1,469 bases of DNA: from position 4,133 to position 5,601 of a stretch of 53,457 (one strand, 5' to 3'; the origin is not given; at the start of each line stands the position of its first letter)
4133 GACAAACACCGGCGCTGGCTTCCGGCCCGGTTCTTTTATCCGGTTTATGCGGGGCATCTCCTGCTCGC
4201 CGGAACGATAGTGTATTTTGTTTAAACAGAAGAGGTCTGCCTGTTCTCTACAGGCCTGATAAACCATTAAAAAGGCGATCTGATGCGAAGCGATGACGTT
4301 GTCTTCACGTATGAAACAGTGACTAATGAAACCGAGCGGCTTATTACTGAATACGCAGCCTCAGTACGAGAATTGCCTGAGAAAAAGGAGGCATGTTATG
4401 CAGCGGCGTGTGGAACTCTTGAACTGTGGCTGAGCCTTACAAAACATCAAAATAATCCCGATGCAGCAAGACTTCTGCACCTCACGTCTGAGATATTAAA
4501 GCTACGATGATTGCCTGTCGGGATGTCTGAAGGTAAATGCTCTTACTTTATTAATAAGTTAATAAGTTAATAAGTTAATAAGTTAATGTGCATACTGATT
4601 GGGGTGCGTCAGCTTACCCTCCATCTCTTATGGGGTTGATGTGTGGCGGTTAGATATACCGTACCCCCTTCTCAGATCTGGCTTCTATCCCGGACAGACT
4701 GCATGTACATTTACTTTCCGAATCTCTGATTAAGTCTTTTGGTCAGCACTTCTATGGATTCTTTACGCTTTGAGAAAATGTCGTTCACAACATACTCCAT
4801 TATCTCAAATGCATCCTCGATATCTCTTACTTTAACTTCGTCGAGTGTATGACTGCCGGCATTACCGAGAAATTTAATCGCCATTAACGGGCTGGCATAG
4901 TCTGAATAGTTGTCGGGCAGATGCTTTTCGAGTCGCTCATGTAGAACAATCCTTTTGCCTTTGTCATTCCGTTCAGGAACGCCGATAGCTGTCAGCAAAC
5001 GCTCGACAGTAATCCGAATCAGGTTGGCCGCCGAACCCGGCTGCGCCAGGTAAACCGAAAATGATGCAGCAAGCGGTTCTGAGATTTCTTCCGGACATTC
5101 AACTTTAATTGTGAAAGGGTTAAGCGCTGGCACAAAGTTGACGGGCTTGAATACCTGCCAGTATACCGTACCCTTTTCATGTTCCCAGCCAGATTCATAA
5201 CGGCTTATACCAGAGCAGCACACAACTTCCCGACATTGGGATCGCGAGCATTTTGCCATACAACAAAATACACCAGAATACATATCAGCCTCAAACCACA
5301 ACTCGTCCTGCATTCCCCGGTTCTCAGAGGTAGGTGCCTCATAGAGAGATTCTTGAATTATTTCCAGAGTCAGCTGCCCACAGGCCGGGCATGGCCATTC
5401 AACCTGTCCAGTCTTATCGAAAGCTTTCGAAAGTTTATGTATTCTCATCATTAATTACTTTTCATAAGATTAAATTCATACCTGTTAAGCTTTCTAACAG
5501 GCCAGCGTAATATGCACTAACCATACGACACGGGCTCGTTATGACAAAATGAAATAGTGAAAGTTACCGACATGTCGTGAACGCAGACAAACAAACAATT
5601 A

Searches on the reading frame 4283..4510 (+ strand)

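Call 4: search_protein_families(library=pfam, proteins=[window:4283-4510:+], max_evalue=0.1)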
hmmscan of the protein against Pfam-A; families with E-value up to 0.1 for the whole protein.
window:4283-4510:+ (75 aa): 0 families

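Call 76: search_protein_families(library=ncbifam, proteins=[window:4283-4507:+], max_evalue=1)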
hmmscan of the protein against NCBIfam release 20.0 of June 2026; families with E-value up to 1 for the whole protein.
window:4283-4507:+ (75 aa): 2 families
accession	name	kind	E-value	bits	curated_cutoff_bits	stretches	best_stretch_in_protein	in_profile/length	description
NF053727.1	iron_NGO0322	subfamily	0.069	12.8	125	1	16-70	70-124/158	NGO0322 family iron-responsive protein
NF038132.1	PEP_NF038132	subfamily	0.19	11.4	90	1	13-50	125-161/199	NF038132 family protein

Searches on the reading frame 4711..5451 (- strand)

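Call 4: search_protein_families(library=pfam, proteins=[window:4711-5451:-], max_evalue=0.1)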
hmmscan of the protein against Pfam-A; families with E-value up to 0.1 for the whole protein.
window:4711-5451:- (246 aa): 1 family
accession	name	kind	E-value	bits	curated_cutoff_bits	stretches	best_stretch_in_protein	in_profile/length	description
PF13643.11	DUF4145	-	1.4e-10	41.5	23.1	1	132-219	5-88/88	Domain of unknown function (DUF4145)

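Call 76: search_protein_families(library=ncbifam, proteins=[window:4714-5451:-], max_evalue=1)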
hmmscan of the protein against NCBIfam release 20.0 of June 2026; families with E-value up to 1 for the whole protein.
window:4714-5451:- (246 aa): 0 families
